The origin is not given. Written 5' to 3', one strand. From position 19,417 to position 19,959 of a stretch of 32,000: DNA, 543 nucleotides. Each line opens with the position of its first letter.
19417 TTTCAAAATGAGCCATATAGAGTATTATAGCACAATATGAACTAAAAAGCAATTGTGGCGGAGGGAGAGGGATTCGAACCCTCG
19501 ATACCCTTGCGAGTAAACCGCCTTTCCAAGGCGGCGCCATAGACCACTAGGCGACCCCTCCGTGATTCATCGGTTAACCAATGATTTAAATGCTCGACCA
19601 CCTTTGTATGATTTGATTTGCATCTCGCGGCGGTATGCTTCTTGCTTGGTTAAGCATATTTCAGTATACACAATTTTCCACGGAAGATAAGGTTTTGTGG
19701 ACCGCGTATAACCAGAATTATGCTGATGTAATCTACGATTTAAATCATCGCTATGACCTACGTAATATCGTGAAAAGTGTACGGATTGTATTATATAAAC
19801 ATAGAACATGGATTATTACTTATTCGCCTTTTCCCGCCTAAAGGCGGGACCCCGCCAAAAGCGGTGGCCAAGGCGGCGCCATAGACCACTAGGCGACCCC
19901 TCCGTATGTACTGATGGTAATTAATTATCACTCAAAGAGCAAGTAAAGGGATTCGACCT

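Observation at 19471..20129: Intact tRNA-Ser(GGA) preceded by two nested partial copies of itself, with a GIY-YIG nuclease ORF exactly filling the gap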

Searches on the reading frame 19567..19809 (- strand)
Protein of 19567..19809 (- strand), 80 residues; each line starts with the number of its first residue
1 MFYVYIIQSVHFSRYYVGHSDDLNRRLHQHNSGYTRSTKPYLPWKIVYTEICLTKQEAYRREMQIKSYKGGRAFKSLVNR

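Call 6: search_protein_families(library=pfam, proteins=[window:19567-19809:-], max_evalue=1)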
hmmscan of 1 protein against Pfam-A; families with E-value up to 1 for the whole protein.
window:19567-19809:- (80 aa): 3 families
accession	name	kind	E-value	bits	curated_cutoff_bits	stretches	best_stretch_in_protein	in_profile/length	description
PF01541.30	GIY-YIG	-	1.1e-16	61.3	22.6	1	1-67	1-70/78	GIY-YIG catalytic domain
PF10544.15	T5orf172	-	0.0014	19.6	20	1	3-50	2-48/101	T5orf172 domain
PF20766.2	DUF447_C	-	0.19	12.2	24.8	1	10-36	12-38/53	Protein of unknown function (DUF447)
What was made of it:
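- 19567..19809 (-): 80-aa GIY-YIG nuclease ORF: a bare SLX1/UPF0213-type catalytic domain. Pfam PF01541 E = 1e-16 (call 6).
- On GIY-YIG nuclease superfamily (Pfam PF01541): Pfam E = 1e-16 (call 6).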

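Call 10: find_encoding_contigs(protein=window:19567-19809:-, flank=6000, max_places=10)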
Protein window:19567-19809:- (80 aa): no gene with exactly this product is on record in the collection.
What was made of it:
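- Tried and rejected: Exact-sequence look-up of the window ORF (call 10).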

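Call 16: find_homologous_proteins(query=window:19567-19806:-, max_evalue=0.00001)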
Query window:19567-19806:- (79 aa): 27 proteins with E <= 0.00001 among 27 candidates.
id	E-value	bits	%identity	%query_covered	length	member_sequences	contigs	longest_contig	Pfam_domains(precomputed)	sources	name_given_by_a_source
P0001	1.6e-47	176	100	100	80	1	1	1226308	PF01541.31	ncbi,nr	ncbi:GIY-YIG nuclease family protein [Candidatus Saccharibacteria bacterium]|nr:MAG: GIY-YIG nucleas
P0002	1.7e-29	119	71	97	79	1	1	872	PF10544.16,PF01541.31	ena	-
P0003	1.7e-27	113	65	97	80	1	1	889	PF01541.31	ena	-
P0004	2.0e-27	112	65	99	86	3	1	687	PF01541.31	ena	-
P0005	2.1e-27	112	68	95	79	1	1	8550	PF01541.31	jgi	-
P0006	1.4e-26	110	67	99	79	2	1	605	PF01541.31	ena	-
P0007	2.1e-26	109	63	100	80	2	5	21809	PF01541.31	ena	-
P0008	3.0e-26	109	65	100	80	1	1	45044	PF01541.31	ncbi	-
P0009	7.2e-26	107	64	95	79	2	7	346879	PF01541.31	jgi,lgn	jgi:putative endonuclease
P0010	2.1e-25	106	64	95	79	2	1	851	PF01541.31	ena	-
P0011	6.3e-25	104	63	95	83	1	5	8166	PF01541.31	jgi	jgi:putative endonuclease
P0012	6.4e-25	104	60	97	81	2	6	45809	PF01541.31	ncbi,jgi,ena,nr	ncbi:MAG TPA: endonuclease [Candidatus Magasanikbacteria bacterium]|nr:endonuclease [Candidatus Maga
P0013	1.0e-24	104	61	97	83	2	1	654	PF01541.31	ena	-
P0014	1.1e-24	104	62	97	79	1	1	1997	PF01541.31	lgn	-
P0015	2.0e-24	103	57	100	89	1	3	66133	PF01541.31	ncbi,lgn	-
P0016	3.1e-24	102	60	97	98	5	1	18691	PF01541.31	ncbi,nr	ncbi:MAG: GIY-YIG nuclease family protein [Candidatus Parcubacteria bacterium]|nr:GIY-YIG nuclease f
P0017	9.2e-24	101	59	96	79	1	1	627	PF01541.31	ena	-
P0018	3.0e-23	99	64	97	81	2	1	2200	PF01541.31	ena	-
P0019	6.8e-23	98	58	96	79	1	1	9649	PF01541.31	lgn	-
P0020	1.0e-22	97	59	100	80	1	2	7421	PF01541.31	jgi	jgi:putative endonuclease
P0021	2.1e-22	97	64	96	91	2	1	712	PF01541.31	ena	-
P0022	2.4e-21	93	55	97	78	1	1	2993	PF01541.31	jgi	jgi:putative endonuclease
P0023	8.3e-20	88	55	97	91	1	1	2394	PF10544.16,PF01541.31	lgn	-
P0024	3.6e-19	86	54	100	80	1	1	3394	PF01541.31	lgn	-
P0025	1.6e-18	84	57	100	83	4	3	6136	PF01541.31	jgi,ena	-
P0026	1.7e-14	71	51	97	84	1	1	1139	PF01541.31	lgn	-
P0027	3.2e-10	58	44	99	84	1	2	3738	PF01541.31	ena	-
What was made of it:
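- The window comes from a 1.23-Mb contig (call 16).
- Tried and rejected: The protein was later found as P0001 (call 16).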

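Call 18: find_encoding_contigs(protein=P0009, flank=2500, max_places=6)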
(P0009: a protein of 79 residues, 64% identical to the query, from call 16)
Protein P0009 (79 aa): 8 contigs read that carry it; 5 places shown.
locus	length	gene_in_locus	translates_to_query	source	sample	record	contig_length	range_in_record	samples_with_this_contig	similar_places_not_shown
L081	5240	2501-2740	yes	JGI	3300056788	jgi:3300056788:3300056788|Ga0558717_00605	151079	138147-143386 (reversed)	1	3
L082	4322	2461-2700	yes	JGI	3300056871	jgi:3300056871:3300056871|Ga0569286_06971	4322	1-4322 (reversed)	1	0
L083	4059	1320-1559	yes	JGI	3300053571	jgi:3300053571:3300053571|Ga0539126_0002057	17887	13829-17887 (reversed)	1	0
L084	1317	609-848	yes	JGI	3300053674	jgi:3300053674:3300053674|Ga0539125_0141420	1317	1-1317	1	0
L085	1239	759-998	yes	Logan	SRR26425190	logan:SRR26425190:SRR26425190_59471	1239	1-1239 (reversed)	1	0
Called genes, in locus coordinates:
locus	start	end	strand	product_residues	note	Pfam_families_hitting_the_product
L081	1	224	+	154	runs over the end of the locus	PF00011:HSP20, PF17886:ArsA_HSP20 (weak)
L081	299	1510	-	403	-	PF12704:MacB_PCD, PF02687:FtsX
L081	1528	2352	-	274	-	PF00005:ABC_tran, PF02463:SMC_N (faint), PF13304:AAA_21 (faint)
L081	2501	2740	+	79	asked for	PF01541:GIY-YIG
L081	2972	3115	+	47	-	-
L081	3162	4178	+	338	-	-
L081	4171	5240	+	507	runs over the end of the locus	PF00391:PEP-utilizers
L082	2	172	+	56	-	?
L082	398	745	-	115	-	PF02687:FtsX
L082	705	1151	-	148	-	PF12704:MacB_PCD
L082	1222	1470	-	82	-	PF12704:MacB_PCD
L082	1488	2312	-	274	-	PF00005:ABC_tran, PF02463:SMC_N (faint), PF13304:AAA_21 (faint)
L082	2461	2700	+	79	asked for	PF01541:GIY-YIG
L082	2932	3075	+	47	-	-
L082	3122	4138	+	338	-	-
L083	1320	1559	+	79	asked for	PF01541:GIY-YIG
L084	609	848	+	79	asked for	PF01541:GIY-YIG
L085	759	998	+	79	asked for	PF01541:GIY-YIG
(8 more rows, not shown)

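Call 19: find_encoding_contigs(protein=P0007, flank=2500, max_places=5)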
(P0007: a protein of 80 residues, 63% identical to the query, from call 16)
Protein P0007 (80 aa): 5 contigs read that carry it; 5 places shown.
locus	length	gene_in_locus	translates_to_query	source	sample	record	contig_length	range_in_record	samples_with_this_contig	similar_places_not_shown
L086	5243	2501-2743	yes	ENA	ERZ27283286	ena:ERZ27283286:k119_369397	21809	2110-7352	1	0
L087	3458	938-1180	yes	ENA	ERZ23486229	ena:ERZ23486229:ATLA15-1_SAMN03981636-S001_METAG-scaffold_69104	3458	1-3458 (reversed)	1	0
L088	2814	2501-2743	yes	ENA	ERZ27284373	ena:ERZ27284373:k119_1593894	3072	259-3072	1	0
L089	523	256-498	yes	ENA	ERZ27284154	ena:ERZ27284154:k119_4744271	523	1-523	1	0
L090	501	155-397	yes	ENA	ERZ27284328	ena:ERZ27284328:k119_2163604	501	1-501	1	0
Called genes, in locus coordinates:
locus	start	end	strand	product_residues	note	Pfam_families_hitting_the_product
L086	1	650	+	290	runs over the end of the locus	PF01297:ZnuA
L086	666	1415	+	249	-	PF00005:ABC_tran, PF13304:AAA_21 (weak)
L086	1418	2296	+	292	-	PF00950:ABC-3, PF01032:FecCD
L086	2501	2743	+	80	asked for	PF01541:GIY-YIG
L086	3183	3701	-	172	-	-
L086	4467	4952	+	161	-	PF14534:DUF4440, PF12680:SnoaL_2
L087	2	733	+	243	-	?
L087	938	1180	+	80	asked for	PF01541:GIY-YIG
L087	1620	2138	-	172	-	-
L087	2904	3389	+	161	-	PF14534:DUF4440, PF12680:SnoaL_2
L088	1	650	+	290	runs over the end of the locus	PF01297:ZnuA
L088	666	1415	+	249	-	PF00005:ABC_tran, PF13304:AAA_21 (weak)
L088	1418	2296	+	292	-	PF00950:ABC-3, PF01032:FecCD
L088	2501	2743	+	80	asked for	PF01541:GIY-YIG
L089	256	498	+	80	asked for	PF01541:GIY-YIG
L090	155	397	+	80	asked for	PF01541:GIY-YIG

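Call 20: find_encoding_contigs(protein=P0008, flank=2500, max_places=3)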
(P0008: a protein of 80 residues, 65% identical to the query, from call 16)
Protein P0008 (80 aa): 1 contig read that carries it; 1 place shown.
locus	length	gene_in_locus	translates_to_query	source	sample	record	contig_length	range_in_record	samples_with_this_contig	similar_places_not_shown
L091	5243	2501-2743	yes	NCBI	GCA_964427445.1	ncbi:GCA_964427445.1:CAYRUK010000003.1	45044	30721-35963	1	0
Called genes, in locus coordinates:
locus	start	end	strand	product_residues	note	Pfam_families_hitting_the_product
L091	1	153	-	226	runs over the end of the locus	PF08241:Methyltransf_11, PF13649:Methyltransf_25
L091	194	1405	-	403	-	PF12704:MacB_PCD, PF02687:FtsX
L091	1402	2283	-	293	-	PF02463:SMC_N (faint), PF00005:ABC_tran, PF13304:AAA_21 (weak)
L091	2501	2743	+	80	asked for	PF01541:GIY-YIG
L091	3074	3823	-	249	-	PF00696:AA_kinase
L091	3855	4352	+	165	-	-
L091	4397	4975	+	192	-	-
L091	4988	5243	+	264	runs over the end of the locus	PF03372:Exo_endo_phos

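Call 21: find_encoding_contigs(protein=P0012, flank=2500, max_places=6)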
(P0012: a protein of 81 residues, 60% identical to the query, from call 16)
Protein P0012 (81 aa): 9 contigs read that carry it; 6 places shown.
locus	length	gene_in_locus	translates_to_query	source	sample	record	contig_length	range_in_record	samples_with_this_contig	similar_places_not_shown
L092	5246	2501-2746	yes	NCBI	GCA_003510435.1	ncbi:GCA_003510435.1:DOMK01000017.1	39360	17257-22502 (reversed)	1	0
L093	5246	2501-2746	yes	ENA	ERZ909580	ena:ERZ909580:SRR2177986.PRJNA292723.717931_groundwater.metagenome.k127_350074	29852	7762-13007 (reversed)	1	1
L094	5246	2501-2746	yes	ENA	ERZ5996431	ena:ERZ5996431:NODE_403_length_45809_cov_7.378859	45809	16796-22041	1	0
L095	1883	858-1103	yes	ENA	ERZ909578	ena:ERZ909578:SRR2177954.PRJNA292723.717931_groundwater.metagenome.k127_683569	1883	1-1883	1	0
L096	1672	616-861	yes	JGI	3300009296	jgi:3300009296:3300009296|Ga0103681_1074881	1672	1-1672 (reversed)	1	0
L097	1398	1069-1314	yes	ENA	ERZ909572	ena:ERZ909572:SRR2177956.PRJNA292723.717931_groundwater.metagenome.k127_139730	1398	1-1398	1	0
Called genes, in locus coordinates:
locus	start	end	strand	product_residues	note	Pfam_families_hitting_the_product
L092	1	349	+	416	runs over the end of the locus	PF00675:Peptidase_M16, PF05193:Peptidase_M16_C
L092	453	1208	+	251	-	PF00121:TIM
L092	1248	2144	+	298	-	PF21033:RMD1-3 (faint), PF12895:ANAPC3 (faint), PF07719:TPR_2 (faint), PF13414:TPR_11, PF14559:TPR_19 (weak), PF00515:TPR_1 (weak), PF13424:TPR_12 (weak), PF25068:ARM_TT21_4th (weak), +9 more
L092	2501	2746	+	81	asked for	PF01541:GIY-YIG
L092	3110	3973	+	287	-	PF01149:Fapy_DNA_glyco, PF05833:NFACT_N (weak), PF06831:H2TH, PF06827:zf-FPG_IleRS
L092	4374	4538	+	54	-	PF00471:Ribosomal_L33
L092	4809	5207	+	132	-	PF07884:VKOR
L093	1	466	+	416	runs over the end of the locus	PF00675:Peptidase_M16, PF05193:Peptidase_M16_C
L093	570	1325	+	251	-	PF00121:TIM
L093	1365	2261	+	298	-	PF21033:RMD1-3 (faint), PF12895:ANAPC3 (faint), PF07719:TPR_2 (faint), PF13414:TPR_11, PF14559:TPR_19 (weak), PF00515:TPR_1 (weak), PF13424:TPR_12 (weak), PF25068:ARM_TT21_4th (weak), +9 more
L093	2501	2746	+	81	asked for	PF01541:GIY-YIG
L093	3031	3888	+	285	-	PF01149:Fapy_DNA_glyco, PF05833:NFACT_N (weak), PF06831:H2TH, PF06827:zf-FPG_IleRS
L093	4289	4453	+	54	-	PF00471:Ribosomal_L33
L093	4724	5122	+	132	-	PF07884:VKOR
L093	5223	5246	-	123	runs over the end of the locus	PF00072:Response_reg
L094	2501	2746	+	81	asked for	PF01541:GIY-YIG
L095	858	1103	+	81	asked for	PF01541:GIY-YIG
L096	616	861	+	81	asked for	PF01541:GIY-YIG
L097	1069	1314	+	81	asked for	PF01541:GIY-YIG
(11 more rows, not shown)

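Call 26: search_protein_families(library=ncbifam, proteins=[P0001, P0012, P0007], max_evalue=0.01)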
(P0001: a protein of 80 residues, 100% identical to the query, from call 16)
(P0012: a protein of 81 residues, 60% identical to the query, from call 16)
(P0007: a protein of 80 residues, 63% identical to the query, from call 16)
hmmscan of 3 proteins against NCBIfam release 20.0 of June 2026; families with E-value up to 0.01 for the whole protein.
P0001 (80 aa): 0 families

P0012 (81 aa): 1 family
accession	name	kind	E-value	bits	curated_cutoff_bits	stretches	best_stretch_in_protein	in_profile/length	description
TIGR01453.1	grpIintron_endo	subfamily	0.0082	16.2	56.05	1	4-37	4-37/215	group I intron endonuclease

P0007 (80 aa): 0 families
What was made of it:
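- On Classical homing endonuclease (I-TevI / SegB type): NCBIfam group I intron endonuclease only E = 0.008, below its cut-off, for one homologue (call 26).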

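Call 27: find_related_loci(query=A2, collection=metagenome_contigs, flank=1500)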
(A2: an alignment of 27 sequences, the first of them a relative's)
Query A2 (80 aa) in metagenome_contigs; peptide patterns used: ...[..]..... (x = any residue, [..] = any of these).
600 stretches matched a pattern (row limit reached: there are more); 510 encode a relative of the query (tblastn E <= 1e-3); the best 80 are kept; 80 distinct loci.
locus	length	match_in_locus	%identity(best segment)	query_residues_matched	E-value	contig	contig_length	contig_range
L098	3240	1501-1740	61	1-80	1e-32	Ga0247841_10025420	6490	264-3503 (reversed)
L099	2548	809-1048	63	1-80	6e-32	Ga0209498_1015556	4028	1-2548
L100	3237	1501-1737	62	1-79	1e-31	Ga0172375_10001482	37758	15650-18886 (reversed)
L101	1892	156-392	62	1-79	3e-31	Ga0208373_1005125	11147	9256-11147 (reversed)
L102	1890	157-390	64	1-78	8e-31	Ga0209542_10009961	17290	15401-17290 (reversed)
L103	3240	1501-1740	60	1-80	1e-30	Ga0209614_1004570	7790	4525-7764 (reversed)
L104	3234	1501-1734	64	1-78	3e-30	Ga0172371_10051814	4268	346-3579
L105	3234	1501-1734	60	2-79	2e-30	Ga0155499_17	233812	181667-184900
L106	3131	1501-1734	63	1-78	2e-30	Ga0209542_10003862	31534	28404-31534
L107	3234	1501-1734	64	1-78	3e-30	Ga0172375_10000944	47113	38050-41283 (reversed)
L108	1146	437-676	59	1-80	8e-31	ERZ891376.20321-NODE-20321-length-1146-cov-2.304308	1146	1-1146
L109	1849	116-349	55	1-78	3e-30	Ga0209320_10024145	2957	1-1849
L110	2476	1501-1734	55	1-78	2e-30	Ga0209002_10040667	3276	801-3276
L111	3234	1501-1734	63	1-78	4e-30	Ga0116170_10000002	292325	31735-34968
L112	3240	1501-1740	61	1-80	6e-30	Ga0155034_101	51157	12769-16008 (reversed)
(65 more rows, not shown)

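Call 40: search_solved_structures(query=A2, max_evalue=0.01, show_alignments=1)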
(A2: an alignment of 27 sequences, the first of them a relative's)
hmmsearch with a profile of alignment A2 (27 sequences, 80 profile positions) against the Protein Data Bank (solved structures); distinct sequences matched with E-value up to 0.01: 8.
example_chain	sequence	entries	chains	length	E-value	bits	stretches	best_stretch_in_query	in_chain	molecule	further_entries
1zg2_A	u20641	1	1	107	3.5e-12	49.6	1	2-68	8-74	Hypothetical UPF0213 protein BH0048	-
1ywl_A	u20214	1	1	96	4.3e-09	39.7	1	2-67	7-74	Hypothetical UPF0213 protein EF2693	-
7wme_A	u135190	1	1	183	9.4e-05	25.8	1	2-48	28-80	Structure-specific endonuclease subunit SLX1 homolog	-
4xlg_A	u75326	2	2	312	0.00025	24.4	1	2-37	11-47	Structure-specific endonuclease subunit SLX1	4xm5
6seh_C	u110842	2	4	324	0.00027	24.3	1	2-47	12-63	Structure-specific endonuclease subunit SLX1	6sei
7cq2_A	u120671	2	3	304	0.00033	24.1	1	2-47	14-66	Structure-specific endonuclease subunit SLX1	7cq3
1mk0_A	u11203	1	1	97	0.0005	23.5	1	4-37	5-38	Intron-associated endonuclease 1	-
7cq4_A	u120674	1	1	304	0.0026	21.2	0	2-47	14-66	Structure-specific endonuclease subunit SLX1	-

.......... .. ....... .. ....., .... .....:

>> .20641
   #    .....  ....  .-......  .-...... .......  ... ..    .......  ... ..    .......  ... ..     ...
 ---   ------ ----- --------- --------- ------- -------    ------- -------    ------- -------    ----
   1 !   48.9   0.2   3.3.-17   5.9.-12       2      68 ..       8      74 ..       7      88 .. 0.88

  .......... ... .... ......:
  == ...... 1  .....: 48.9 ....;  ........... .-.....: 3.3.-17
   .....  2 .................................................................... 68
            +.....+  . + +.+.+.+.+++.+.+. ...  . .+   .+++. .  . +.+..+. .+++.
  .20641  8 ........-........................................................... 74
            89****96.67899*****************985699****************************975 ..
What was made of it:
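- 19567..19809 (-): PDB profile hits to UPF0213 and SLX1 (call 40).
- On UPF0213 / SLX1-like subgroup: Profile against PDB: 1zg2 3.5e-12, 1ywl 4e-9, SLX1 about 1e-4, I-TevI 5e-4 (call 40).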

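Call 41: find_related_loci(query=A2, collection=viral_contigs, flank=1500)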
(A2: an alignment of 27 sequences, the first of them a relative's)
Query A2 (80 aa) in viral_contigs; peptide patterns used: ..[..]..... (x = any residue, [..] = any of these).
131 stretches matched a pattern, but none encodes a relative of the query by tblastn (E <= 1e-3).
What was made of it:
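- No copy is found in viral contigs (call 41).
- Tried and rejected: Viral contig scan with the family profile (call 41).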

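Call 59: find_encoding_contigs(protein=P0027, flank=1500, max_places=3)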
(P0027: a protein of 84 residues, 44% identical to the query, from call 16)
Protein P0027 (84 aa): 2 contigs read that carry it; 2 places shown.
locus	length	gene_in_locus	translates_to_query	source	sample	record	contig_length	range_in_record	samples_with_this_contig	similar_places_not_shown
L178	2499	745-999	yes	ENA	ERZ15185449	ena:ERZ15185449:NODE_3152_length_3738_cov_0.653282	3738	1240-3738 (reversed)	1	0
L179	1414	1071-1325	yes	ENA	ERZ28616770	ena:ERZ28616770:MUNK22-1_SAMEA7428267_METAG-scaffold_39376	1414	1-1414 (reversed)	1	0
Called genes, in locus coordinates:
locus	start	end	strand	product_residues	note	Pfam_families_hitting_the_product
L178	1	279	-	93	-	?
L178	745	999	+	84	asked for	PF01541:GIY-YIG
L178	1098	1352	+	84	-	PF01541:GIY-YIG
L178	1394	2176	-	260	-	PF02517:Rce1-like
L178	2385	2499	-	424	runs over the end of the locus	PF00999:Na_H_Exchanger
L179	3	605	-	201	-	?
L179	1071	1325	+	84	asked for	PF01541:GIY-YIG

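Call 60: find_encoding_contigs(protein=P0025, flank=1500, max_places=3)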
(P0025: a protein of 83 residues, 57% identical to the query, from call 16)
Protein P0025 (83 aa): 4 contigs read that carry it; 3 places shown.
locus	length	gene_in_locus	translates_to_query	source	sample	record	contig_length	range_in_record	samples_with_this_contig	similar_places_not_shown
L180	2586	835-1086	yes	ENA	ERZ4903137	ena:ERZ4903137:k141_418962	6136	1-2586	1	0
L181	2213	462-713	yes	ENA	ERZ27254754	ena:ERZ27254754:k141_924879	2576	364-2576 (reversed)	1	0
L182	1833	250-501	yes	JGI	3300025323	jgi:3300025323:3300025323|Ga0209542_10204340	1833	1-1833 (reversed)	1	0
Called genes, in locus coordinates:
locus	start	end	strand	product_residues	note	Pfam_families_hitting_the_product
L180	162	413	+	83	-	-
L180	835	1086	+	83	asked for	PF01541:GIY-YIG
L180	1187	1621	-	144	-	PF00293:NUDIX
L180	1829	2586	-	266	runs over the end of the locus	PF00696:AA_kinase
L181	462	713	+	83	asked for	PF01541:GIY-YIG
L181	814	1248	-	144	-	PF00293:NUDIX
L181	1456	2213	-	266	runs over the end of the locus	PF00696:AA_kinase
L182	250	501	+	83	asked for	PF01541:GIY-YIG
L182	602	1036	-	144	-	PF00293:NUDIX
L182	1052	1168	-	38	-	-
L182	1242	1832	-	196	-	?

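Call 61: find_encoding_contigs(protein=P0016, flank=1500, max_places=3)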
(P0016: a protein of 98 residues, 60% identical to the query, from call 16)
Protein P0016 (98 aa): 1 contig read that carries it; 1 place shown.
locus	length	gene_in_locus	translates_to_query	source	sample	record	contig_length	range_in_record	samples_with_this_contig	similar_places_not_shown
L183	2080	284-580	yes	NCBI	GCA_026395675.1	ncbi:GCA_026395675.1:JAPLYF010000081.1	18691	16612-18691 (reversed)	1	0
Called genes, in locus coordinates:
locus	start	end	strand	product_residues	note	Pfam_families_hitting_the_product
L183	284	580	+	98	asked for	PF01541:GIY-YIG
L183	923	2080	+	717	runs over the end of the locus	PF00270:DEAD, PF00271:Helicase_C, PF16124:RecQ_Zn_bind, PF09382:RQC, PF00570:HRDC, PF14493:HTH_40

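Call 66: search_protein_families(library=phrogs, proteins=[P0001, P0012, P0007], max_evalue=0.001)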
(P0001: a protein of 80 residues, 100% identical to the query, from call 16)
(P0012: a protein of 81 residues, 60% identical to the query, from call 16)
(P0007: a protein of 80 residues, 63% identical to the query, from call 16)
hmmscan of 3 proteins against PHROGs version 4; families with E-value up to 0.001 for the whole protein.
P0001 (80 aa): 0 families

P0012 (81 aa): 0 families

P0007 (80 aa): 1 family
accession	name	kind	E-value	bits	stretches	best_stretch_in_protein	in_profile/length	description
phrog_314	-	DNA, RNA and nucleotide metabolism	0.00041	20.4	1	1-65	178-249/574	homing endonuclease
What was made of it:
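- On Classical homing endonuclease (I-TevI / SegB type): No PHROGs family for P0001 (call 66).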

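Call 73: predict_structure(alignment_id=A2)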
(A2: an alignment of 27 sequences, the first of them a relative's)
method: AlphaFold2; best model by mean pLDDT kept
length: 80 residues; sequences in the alignment: 27
mean_pLDDT: 95.8   pTM: 0.83
mean pLDDT of the five models: 95.8, 95.1, 94.3, 94.3, 93.8
residues with pLDDT >= 90: 76; 70-90: 4; 50-70: 0; < 50: 0
segments of 3 or more residues with pLDDT < 50: none
pLDDT, mean of each block of 10 residues (from residue 1): 97 95 97 94 97 98 96 92
secondary structure, 60 per line:
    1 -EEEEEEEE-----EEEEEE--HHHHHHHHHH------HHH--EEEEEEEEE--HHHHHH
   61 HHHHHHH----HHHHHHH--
elements in order: E2-9 E15-20 H23-32 E44-52 H55-67 H72-78
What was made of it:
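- On GIY-YIG nuclease superfamily (Pfam PF01541): AF2 model pLDDT 95.8 with order E-E-H-E-H-H (call 73).
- On SLX1 orthologue: The protein is 80 aa and the GIY-YIG domain covers residues 1-67 (calls 6, 73).
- On Classical homing endonuclease (I-TevI / SegB type): The protein is domain-only (calls 6, 73).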
